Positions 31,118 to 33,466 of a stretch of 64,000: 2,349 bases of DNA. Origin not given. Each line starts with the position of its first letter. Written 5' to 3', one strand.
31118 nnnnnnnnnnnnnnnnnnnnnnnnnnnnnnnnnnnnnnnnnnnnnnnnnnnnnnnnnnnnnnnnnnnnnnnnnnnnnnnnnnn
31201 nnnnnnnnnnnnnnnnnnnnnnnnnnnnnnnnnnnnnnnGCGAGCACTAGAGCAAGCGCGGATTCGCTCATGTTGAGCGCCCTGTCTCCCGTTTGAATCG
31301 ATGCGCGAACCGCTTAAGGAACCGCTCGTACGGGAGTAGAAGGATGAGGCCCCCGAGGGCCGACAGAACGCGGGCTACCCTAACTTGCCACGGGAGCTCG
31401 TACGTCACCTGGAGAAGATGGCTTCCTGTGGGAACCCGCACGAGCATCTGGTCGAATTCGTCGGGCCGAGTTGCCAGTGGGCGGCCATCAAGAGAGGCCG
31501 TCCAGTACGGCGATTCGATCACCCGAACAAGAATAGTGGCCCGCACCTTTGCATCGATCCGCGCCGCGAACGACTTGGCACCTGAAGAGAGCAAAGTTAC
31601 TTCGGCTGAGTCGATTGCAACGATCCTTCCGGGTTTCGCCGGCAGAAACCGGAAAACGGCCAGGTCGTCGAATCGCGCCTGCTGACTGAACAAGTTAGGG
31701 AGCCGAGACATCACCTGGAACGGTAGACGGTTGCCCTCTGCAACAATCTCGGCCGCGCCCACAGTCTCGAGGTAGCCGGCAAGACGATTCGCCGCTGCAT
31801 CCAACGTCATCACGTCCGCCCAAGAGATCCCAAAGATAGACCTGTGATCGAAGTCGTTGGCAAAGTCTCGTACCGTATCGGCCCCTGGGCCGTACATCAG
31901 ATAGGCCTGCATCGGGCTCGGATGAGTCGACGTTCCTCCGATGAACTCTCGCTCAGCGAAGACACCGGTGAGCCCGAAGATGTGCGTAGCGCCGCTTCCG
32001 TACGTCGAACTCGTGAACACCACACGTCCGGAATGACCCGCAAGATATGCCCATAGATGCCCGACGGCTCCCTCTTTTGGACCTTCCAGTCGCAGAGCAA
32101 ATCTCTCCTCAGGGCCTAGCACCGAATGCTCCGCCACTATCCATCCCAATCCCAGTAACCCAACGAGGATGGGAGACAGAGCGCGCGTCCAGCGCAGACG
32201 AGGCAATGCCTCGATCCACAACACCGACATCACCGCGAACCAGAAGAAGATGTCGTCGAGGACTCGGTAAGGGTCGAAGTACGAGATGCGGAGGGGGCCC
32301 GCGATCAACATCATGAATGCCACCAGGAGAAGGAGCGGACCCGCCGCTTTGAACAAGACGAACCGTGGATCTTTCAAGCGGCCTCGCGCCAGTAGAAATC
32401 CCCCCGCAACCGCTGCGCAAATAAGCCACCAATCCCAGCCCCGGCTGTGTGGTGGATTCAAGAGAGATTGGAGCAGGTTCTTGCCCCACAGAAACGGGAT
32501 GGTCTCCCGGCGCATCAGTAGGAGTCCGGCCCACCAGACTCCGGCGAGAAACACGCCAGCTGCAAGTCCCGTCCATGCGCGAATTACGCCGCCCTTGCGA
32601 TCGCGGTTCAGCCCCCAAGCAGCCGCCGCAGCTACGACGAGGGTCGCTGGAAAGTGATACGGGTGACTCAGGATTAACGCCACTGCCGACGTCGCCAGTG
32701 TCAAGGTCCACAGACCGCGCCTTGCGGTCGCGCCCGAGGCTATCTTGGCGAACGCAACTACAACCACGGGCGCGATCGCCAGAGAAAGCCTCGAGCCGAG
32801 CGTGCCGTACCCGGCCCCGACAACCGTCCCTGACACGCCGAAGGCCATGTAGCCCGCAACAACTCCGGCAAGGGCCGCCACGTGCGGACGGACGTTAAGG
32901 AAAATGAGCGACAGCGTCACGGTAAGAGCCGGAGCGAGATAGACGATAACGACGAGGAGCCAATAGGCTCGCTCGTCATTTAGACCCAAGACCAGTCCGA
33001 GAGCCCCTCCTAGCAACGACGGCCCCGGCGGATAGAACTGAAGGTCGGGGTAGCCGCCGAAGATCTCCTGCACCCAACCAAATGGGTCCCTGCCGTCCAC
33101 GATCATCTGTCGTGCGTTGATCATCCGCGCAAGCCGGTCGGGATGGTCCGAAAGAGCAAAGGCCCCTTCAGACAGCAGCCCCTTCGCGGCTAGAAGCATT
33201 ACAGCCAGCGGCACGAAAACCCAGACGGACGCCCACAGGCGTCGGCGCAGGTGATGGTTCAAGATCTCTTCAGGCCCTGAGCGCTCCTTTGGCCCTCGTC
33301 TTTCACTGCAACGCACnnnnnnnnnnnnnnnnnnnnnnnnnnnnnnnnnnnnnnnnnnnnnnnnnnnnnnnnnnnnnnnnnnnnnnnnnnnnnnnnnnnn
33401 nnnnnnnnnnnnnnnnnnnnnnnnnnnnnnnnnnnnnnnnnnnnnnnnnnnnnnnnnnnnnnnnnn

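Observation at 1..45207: Self-contained ~45-kb cell-envelope glycopolymer island: precursor synthesis, assembly, ABC export with terminal-modification reader, LCP attachment and cognate secreted enzymes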

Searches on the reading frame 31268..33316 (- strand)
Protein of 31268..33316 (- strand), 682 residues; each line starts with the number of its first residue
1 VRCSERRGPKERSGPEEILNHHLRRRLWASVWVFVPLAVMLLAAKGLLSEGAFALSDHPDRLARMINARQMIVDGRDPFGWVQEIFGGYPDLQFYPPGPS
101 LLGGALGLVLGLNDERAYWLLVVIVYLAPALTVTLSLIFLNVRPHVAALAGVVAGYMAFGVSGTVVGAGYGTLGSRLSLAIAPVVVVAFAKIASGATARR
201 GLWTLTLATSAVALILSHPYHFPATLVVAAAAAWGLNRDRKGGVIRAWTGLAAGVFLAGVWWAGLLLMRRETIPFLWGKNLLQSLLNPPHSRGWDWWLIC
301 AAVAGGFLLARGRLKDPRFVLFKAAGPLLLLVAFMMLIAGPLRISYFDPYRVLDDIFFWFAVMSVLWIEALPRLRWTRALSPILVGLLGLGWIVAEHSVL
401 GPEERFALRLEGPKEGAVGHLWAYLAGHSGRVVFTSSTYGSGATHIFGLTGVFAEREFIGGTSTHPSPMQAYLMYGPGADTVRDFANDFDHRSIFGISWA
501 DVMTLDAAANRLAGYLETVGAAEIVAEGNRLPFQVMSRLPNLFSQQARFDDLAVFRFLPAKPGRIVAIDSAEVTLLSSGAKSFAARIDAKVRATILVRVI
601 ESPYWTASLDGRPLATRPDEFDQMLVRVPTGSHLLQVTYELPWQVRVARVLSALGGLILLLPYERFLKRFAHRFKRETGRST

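Call 4: search_protein_families(library=pfam, proteins=[window:31268-33316:-])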
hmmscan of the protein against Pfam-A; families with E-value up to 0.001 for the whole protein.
window:31268-33316:- (682 aa): 0 families

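Call 14: search_protein_families(library=ncbifam, proteins=[window:31268-33316:-], max_evalue=0.01)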
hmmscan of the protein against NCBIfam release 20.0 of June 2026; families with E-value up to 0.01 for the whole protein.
window:31268-33316:- (682 aa): 0 families

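Call 23: search_solved_structures(query=window:31268-33316:-, max_evalue=10)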
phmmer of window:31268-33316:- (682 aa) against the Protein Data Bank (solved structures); distinct sequences matched with E-value up to 10: 1.
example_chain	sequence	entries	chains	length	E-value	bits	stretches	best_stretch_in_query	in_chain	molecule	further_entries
1inl_A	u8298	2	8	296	1.7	9.9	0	455-486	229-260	Spermidine synthase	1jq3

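Call 35: search_protein_families(library=pfam, proteins=[window:31268-33316:-], max_evalue=10)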
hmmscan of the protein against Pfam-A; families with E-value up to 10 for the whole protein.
window:31268-33316:- (682 aa): 0 families

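Call 44: find_homologous_proteins(query=window:31268-33316:-, max_evalue=0.00001)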
Query window:31268-33316:- (682 aa): 2 proteins with E <= 0.00001 among 8000 candidates.
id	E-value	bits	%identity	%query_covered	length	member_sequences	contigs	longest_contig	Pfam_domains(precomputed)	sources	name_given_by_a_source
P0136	0.0e+0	1530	100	100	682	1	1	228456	-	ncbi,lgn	-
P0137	4.7e-147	509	44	89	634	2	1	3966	-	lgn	-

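Call 58: search_protein_representatives(protein=window:31268-33316:-)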
Query: 682 residues. Proteins with E-value up to 0.001 (for the whole library): 112; up to 1e-10: 33; up to 1e-30: 9. The best 112 are listed.
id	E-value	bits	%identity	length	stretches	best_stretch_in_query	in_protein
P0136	0.0e+00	1529.7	100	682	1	1-682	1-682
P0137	1.5e-147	509.3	46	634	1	40-661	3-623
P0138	3.1e-139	481.7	43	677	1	29-659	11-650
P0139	4.9e-111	388.6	39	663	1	32-663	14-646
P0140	5.3e-103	362.0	38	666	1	24-659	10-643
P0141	2.0e-89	317.1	34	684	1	36-669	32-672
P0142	7.0e-73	262.5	34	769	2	198-661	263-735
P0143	4.2e-57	210.3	33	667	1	28-661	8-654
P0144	2.2e-44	168.3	33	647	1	28-566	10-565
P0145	9.2e-24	100.1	29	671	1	37-652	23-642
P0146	1.1e-21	93.3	30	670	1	39-503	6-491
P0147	8.6e-21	90.3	29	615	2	342-640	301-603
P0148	1.9e-19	85.9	30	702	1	40-632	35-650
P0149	1.5e-18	82.9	25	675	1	37-661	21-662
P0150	3.3e-17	78.4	28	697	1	47-653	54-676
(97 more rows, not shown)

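Call 61: search_protein_families(library=pfam, alignment_id=A2, max_evalue=0.01)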
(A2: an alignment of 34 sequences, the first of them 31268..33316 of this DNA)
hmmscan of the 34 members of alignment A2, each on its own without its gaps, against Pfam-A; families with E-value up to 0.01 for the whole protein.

A. member 1, window:31268-33316:- (682 aa): 0 families

B. families by the number of members that match (of 34 scanned): 4 families
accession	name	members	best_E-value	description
PF10131.15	PTPS_related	11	3e-07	6-pyruvoyl-tetrahydropterin synthase related domain; membrane protein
PF09586.16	YfhO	5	0.00018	Bacterial membrane protein YfhO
PF13340.11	DUF4096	1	0.0054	Putative transposase of IS4/5 family (DUF4096)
PF20176.3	DUF6541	1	0.0055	Family of unknown function (DUF6541)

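Call 73: predict_structure(alignment_id=A2)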
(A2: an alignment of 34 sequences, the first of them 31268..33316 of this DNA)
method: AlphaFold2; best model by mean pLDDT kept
length: 682 residues; sequences in the alignment: 34
mean_pLDDT: 92.3   pTM: 0.92
mean pLDDT of the five models: 92.3, 91.4, 91.0, 90.6, 90.3
residues with pLDDT >= 90: 558; 70-90: 94; 50-70: 21; < 50: 9
segments of 3 or more residues with pLDDT < 50: 1-4, 680-682
pLDDT, mean of each block of 10 residues (from residue 1): 51 78 90 96 93 95 97 96 93 96 98 98 98 97 97 90 89 96 98 86 95 97 97 81 90 97 93 83 88 94 97 95 97 88 80 94 96 80 94 94 92 90 97 96 92 96 95 97 94 98 98 97 97 98 98 97 93 95 97 97 95 97 97 97 95 95 67 67 43
secondary structure, 60 per line:
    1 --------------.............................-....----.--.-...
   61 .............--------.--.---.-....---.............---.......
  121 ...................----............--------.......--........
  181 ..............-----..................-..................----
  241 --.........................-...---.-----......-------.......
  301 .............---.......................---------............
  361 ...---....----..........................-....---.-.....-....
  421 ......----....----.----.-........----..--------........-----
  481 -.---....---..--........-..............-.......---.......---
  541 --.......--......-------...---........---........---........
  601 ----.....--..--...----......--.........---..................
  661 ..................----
elements in order: H15-43 H45-48 H58-73 H91-94 H98-110 H114-139 H144-155 H164-170 H173-194 H200-217 H219-236 H243-267 H281-286 H294-313 H317-339 H349-363 H367-370 H375-400 H402-405 H411-415 H417-426 E431-434 H446-453 H468-475 H486-489 H499-504 H506-519 E521-527 H531-537 E543-549 E552-557 E565-567 E571-578 E582-589 E593-600 E605-609 E616-618 E623-628 E631-639 H643-678

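Call 75: fold_search(model_id=the predicted structure, library=pdb)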
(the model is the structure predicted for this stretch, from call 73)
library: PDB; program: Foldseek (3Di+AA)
matches with E <= 10: 365; with E <= 0.001: 13
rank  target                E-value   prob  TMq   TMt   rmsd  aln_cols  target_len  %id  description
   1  6w98_A                2.8e-08  1.00  0.48  0.27  18.7       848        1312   13  Single-Particle Cryo-EM Structure of Arabinofuranosyltransferase AftD from Mycobacteria (released 2020-05-13)
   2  6wby                  3.8e-07  1.00  0.52  0.31  18.0       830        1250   12  Single-Particle Cryo-EM Structure of Arabinofuranosyltransferase AftD from Mycobacteria, Mutant R1389S Class 2 (released 2020-05-13)
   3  7e9s_A                1.9e-06  1.00  0.44  0.36  10.0       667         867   11  Archaeal oligosaccharyltransferase AglB from Archaeoglobus fulgidus in complex with an inhibitory peptide and a dolich (released 2021-09-08)
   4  3wak                  5.8e-06  1.00  0.43  0.36   8.5       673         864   11  Crystal structure of the Archaeoglobus fulgidus oligosaccharyltransferase (O29867_ARCFU) in the apo form (released 2013-10-30)
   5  3waj                  6.9e-06  1.00  0.43  0.38  11.1       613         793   10  Crystal structure of the Archaeoglobus fulgidus oligosaccharyltransferase (O29867_ARCFU) complex with Zn and sulfate (released 2013-10-30)
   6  6ezn_F                1.8e-05  1.00  0.46  0.48  10.4       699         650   10  Cryo-EM structure of the yeast oligosaccharyltransferase (OST) complex (released 2018-01-17)
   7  8pn9_A                2.1e-05  1.00  0.42  0.44   9.9       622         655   11  Structure of human oligosaccharyltransferase OST-A complex bound to NGI-1 (released 2024-05-08)
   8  5gmy_A                2.6e-05  1.00  0.40  0.33  10.4       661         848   12  Crystal structure of the Archaeoglobus fulgidus oligosaccharyltransferase (O29867_ARCFU) tethered with an acceptor pep (released 2017-02-01)
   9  9n9j_I                5.2e-05  1.00  0.40  0.39  14.1       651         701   11  Structure of a GRP94 folding intermediate engaged with a CCDC134- and FKBP11-bound secretory translocon (released 2025-11-19)
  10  5ogl_A                7.0e-05  1.00  0.40  0.39  20.8       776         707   12  Structure of bacterial oligosaccharyltransferase PglB in complex with an acceptor peptide and an lipid-linked oligosac (released 2017-10-25)
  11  3rce_A                9.4e-05  1.00  0.44  0.44  18.5       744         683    8  Bacterial oligosaccharyltransferase PglB (released 2011-06-15)
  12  8if8_C                9.8e-05  1.00  0.42  0.47  12.8       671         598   12  Arabinosyltransferase AftA (released 2023-05-31)
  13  6s7t_A                3.1e-04  1.00  0.44  0.42  11.6       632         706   10  Cryo-EM structure of human oligosaccharyltransferase complex OST-B (released 2019-12-18)
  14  9dlh                  2.4e-02  1.00  0.34  0.38   7.4       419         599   15  donor substrate analog-bound AftB (released 2025-06-25)
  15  7xdi_F                3.8e-02  0.28  0.11  0.13  21.8       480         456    9  Tail structure of bacteriophage SSV19 (released 2022-08-10)
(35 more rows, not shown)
